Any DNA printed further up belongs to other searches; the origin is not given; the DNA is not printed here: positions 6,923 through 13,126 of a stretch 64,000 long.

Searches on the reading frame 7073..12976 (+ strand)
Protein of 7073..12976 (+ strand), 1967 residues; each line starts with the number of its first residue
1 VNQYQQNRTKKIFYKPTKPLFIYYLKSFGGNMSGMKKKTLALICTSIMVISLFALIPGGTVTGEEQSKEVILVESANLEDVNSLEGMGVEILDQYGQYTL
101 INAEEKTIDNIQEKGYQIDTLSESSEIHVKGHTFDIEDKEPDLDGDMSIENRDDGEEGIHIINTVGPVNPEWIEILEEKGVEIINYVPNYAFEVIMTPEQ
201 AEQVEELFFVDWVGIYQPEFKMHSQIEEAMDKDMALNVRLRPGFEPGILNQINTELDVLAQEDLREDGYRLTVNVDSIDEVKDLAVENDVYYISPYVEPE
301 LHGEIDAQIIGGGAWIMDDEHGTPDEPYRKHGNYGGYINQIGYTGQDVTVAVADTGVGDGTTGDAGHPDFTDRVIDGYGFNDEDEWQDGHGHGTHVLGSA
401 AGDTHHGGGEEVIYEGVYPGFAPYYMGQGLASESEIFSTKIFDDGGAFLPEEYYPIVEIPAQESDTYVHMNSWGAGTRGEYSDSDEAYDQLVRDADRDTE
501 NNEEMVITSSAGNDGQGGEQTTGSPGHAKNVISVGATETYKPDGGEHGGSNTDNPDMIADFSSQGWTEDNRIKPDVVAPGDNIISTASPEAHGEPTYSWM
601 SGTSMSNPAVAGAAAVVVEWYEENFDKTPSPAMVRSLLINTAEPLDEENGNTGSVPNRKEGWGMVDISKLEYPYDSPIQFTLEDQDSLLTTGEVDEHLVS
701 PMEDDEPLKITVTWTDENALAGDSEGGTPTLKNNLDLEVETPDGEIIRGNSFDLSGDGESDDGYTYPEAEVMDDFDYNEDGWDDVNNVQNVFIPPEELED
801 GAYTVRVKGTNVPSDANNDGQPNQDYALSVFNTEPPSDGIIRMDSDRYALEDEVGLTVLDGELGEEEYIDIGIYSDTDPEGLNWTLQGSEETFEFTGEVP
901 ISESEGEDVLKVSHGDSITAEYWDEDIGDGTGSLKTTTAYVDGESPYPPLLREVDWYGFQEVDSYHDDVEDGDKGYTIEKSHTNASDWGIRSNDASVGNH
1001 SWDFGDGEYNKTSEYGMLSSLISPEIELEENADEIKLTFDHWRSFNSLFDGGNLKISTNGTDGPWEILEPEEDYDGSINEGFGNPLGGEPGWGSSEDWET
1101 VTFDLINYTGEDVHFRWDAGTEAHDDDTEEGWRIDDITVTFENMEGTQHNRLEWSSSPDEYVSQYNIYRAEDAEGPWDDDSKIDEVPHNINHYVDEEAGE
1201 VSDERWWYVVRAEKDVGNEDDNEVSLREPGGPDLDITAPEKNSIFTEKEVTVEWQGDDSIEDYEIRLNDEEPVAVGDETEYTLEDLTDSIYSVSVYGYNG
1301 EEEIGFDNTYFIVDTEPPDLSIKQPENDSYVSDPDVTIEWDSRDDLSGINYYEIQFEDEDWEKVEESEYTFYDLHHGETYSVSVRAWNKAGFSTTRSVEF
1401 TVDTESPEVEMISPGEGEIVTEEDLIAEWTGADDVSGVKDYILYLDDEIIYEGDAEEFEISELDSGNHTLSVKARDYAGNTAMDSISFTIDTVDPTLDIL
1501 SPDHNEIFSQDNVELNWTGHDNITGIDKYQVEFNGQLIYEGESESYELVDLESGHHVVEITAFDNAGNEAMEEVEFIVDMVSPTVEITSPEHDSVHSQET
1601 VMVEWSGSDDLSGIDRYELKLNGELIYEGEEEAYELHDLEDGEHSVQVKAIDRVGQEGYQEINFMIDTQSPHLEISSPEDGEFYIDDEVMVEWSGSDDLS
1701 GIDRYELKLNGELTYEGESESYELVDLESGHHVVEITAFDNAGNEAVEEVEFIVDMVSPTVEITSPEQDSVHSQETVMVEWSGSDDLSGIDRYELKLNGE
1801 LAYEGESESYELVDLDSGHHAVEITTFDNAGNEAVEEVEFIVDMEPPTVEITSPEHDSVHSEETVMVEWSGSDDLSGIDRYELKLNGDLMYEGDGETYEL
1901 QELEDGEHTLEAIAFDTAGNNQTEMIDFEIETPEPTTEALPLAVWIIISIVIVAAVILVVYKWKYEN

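Call 42: search_protein_families(library=pfam, proteins=[window:7073-12976:+], max_evalue=0.00001)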
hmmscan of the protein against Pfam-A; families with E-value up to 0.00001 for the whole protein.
window:7073-12976:+ (1967 aa): 12 families
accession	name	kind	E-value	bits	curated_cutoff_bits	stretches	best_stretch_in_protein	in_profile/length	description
PF17957.7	Big_7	-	2.2e-59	198.4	24.1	3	1847-1912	1-70/70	Bacterial Ig domain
PF00082.27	Peptidase_S8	-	5.3e-42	144.5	21.8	1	345-663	1-288/288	Subtilase family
PF19077.6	Big_13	-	1.4e-29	103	27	0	1461-1492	70-102/102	Bacterial Ig-like domain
PF00041.27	fn3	-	5.5e-22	78.2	25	1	1331-1399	11-80/84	Fibronectin type III domain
PF09136.16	Glucodextran_B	-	1e-21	77.1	27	0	1759-1840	1-79/83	Glucodextranase, domain B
PF24421.1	Ig_J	-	2.2e-20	73.1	29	0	1335-1401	27-100/104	Tip attachment protein J, Ig-like domain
PF13750.12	Big_3_3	-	3.9e-15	56.3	27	0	1457-1502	6-51/157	Bacterial Ig-like domain (group 3)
PF07495.19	Y_Y_Y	-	4.5e-13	49.3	26.6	0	1441-1490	12-64/65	Y_Y_Y domain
PF11008.14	DUF2846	-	2.2e-11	44.1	34.3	0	1617-1670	24-70/92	Protein of unknown function (DUF2846)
PF20164.4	GspA_SrpA_N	-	3.1e-11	44.1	27.4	0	1703-1756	62-113/117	GspA/SrpA SigLec-like domain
PF13754.12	Big_3_4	-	7e-10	39.2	27.3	0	1727-1763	31-68/106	Domain of unknown function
PF25059.1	FN3_DSCAM-DSCAML_C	-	2.7e-06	28.1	39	0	1349-1406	20-81/89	DSCAM/DSCAML C-terminal Fn3-like domain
